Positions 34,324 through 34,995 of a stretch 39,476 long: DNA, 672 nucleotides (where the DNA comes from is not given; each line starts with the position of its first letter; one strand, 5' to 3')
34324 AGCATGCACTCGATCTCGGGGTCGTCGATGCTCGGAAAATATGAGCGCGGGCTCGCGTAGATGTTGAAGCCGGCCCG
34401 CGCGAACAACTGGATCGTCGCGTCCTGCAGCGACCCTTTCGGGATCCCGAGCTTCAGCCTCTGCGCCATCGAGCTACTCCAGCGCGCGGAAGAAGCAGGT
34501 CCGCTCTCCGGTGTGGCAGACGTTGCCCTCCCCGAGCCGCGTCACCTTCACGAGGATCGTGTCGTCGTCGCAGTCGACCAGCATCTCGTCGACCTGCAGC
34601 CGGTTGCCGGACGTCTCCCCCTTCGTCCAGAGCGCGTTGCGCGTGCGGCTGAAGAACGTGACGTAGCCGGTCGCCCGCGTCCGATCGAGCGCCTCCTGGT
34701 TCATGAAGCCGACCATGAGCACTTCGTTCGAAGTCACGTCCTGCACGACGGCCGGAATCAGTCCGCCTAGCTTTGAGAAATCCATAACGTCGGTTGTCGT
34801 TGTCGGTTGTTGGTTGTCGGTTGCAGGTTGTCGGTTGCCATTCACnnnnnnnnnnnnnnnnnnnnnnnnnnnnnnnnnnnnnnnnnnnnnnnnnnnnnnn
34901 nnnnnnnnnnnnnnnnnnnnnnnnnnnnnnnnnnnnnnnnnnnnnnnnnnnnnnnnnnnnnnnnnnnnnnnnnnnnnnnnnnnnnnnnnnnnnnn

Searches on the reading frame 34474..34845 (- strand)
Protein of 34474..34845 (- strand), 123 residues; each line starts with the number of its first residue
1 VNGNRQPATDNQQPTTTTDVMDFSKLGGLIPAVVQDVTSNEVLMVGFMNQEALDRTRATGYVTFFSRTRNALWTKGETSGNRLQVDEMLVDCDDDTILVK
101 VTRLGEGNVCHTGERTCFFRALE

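Call 8: search_protein_families(library=pfam, proteins=[window:34474-34845:-])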
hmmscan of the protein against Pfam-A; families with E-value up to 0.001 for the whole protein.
window:34474-34845:- (123 aa): 1 family
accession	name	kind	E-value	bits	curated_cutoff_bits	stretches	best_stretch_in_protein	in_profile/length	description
PF01502.23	PRA-CH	-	3.1e-31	107.5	27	1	44-119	1-74/74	Phosphoribosyl-AMP cyclohydrolase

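Call 10: find_related_loci(query=window:34477-34785:-, collection=genome_contigs, flank=4000)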
Query window:34477-34785:- (103 aa) in genome_contigs; peptide patterns used: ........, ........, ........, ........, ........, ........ (x = any residue, [..] = any of these).
412 stretches matched a pattern; 352 encode a relative of the query (tblastn E <= 1e-3); the best 80 are kept; 80 distinct loci.
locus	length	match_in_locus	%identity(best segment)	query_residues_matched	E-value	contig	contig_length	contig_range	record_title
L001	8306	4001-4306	87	1-102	1e-58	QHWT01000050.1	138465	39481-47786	MAG: Acidobacteria bacterium isolate gp6 AA36 14_0927_09_20cm_scaffold_116_curated, whole genome shotgun sequence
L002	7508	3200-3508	81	1-103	1e-57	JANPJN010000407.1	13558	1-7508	MAG: Acidobacteriota bacterium isolate VAR_61_metabat_4 VAR_61_k141_4207071, whole genome shotgun sequence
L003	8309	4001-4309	83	1-103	5e-58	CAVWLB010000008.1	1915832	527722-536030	MAG: uncultured Acidobacteriota bacterium isolate MFD09018.bin.1.114 genome assembly, contig: contig_4727, whole genome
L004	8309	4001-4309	82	1-103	1e-56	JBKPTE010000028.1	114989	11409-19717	MAG: Acidobacteriota bacterium isolate GS_EKS_MAG_00004 GS_EKS_000001922278, whole genome shotgun sequence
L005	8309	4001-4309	80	1-103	3e-56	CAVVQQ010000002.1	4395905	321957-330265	MAG: uncultured Acidobacteriota bacterium isolate MFD02581.bin.2.64 genome assembly, contig: contig_18388, whole genome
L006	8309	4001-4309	82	1-103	5e-56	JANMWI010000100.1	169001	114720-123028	MAG: Acidobacteriota bacterium isolate OTE_88_metabat_329 OTE_88_k141_2554442, whole genome shotgun sequence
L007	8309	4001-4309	83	1-103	1e-55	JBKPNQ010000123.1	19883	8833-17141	MAG: Acidobacteriota bacterium isolate GS_HAYS_MAG_00036 GS_HAYS_000001328159, whole genome shotgun sequence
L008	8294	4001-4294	86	1-98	2e-55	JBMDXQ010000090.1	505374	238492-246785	MAG: Vicinamibacterales bacterium isolate FBaSoil0_16 FBaSoil0_contig90, whole genome shotgun sequence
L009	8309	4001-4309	79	1-103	2e-55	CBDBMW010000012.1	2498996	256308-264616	MAG: Vicinamibacterales bacterium isolate 13d22264-7de1-4b98-b19c-9e6517fe1a61 genome assembly, contig: contig_11, whole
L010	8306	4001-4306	82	1-102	4e-55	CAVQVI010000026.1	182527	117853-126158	MAG: uncultured Acidobacteriota bacterium isolate MFD10007.bin.2.204 genome assembly, contig: contig_5629, whole genome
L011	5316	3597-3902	82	1-102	4e-55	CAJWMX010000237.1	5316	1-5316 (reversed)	MAG TPA_asm: uncultured Acidobacteria bacterium isolate ERR599097_bin.40_MetaBAT_v2.12.1_MAG genome assembly, contig: NO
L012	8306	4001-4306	82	1-102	8e-55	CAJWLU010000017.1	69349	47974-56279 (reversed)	MAG TPA_asm: uncultured Acidobacteria bacterium isolate ERR599156_bin.188_MetaBAT_v2.12.1_MAG genome assembly, contig: N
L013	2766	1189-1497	80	1-103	6e-55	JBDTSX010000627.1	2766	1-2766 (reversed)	MAG: Acidobacteriota bacterium isolate cluster3_bin.282 NODE_251846_length_2766_cov_4.360015, whole genome shotgun seque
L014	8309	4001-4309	80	1-103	6e-55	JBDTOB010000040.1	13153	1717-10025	MAG: Acidobacteriota bacterium isolate cluster3_bin.164 NODE_19676_length_13153_cov_16.057871, whole genome shotgun sequ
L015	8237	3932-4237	80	1-102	3e-54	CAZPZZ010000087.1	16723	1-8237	MAG TPA_asm: uncultured Vicinamibacteraceae bacterium isolate SRP092796_co3_772 genome assembly, contig: NODE_6330_lengt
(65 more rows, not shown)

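Call 47: find_homologous_proteins(query=window:34477-34785:-, max_evalue=1e-10)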
Query window:34477-34785:- (103 aa): 8000 proteins with E <= 1e-10 among 8000 candidates; the best 120 are listed.
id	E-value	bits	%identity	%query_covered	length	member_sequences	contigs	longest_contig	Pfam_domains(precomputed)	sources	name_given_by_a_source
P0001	1.1e-65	236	-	-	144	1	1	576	PF01502.24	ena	-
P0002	1.4e-62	226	100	100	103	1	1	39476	PF01502.24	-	-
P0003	7.1e-61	220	96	100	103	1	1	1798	PF01502.24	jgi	-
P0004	3.5e-60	218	95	100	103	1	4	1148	PF01502.24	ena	-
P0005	3.5e-59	215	93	100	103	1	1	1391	PF01502.24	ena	-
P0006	1.2e-56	207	90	100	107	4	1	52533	PF01502.24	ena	-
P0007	1.3e-56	207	90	100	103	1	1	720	PF01502.24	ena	-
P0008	5.6e-54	198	88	99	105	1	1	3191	PF01502.24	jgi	jgi:phosphoribosyl-AMP cyclohydrolase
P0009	6.4e-54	198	85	100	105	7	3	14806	PF01502.24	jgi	jgi:phosphoribosyl-AMP cyclohydrolase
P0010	1.8e-53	197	83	100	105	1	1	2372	PF01502.24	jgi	jgi:phosphoribosyl-AMP cyclohydrolase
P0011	3.5e-53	196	84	100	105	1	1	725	PF01502.24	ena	-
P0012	4.5e-53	195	83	100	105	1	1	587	PF01502.24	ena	-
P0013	4.8e-53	195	84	100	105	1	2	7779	PF01502.24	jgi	jgi:phosphoribosyl-AMP cyclohydrolase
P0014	4.8e-53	195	84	100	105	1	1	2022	PF01502.24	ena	-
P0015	1.9e-52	193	85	99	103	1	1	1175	PF01502.24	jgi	jgi:phosphoribosyl-ATP pyrophosphohydrolase/phosphoribosyl-AMP cyclohydrolase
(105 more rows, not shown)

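Call 48: find_encoding_contigs(protein=P0006, flank=1500, max_places=2)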
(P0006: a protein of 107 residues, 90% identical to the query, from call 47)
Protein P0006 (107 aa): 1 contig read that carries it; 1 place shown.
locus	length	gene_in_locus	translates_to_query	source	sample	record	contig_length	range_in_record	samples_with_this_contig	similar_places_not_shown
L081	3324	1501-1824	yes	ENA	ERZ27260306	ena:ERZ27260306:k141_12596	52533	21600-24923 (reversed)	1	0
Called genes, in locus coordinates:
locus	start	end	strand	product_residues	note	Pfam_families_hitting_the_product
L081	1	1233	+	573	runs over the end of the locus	PF01019:G_glu_transpept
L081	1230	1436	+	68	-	-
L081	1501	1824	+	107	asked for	PF01502:PRA-CH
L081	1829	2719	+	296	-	PF01634:HisG, PF08029:HisG_C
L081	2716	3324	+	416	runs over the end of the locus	PF00815:Histidinol_dh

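Call 49: find_encoding_contigs(protein=P0003, flank=1500, max_places=2)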
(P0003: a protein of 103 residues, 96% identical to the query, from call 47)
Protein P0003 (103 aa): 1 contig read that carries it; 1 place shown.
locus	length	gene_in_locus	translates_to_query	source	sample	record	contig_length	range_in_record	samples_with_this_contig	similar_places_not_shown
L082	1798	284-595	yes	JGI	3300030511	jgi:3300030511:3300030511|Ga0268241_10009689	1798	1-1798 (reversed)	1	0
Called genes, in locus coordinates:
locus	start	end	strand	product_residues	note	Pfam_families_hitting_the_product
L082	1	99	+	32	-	?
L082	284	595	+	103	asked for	PF01502:PRA-CH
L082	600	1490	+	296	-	PF01634:HisG, PF08029:HisG_C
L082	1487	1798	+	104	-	?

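Call 50: find_encoding_contigs(protein=P0004, flank=1500, max_places=4)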
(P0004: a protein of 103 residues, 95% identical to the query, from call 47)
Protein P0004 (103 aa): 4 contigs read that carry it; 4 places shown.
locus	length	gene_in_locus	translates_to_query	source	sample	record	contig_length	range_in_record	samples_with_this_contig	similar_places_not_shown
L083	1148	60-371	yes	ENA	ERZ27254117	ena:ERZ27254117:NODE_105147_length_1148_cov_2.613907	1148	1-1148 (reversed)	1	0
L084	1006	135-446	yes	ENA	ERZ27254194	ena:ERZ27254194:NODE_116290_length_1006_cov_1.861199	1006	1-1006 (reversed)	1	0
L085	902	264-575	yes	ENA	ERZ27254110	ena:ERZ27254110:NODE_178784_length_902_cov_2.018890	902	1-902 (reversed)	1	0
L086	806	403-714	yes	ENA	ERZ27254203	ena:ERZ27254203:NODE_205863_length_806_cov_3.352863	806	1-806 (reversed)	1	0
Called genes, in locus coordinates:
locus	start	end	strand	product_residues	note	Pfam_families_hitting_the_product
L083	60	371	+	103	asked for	PF01502:PRA-CH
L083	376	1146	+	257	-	?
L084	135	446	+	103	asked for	PF01502:PRA-CH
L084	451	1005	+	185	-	?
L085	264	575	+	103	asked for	PF01502:PRA-CH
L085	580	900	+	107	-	?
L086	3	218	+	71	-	?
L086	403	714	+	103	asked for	PF01502:PRA-CH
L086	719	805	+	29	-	?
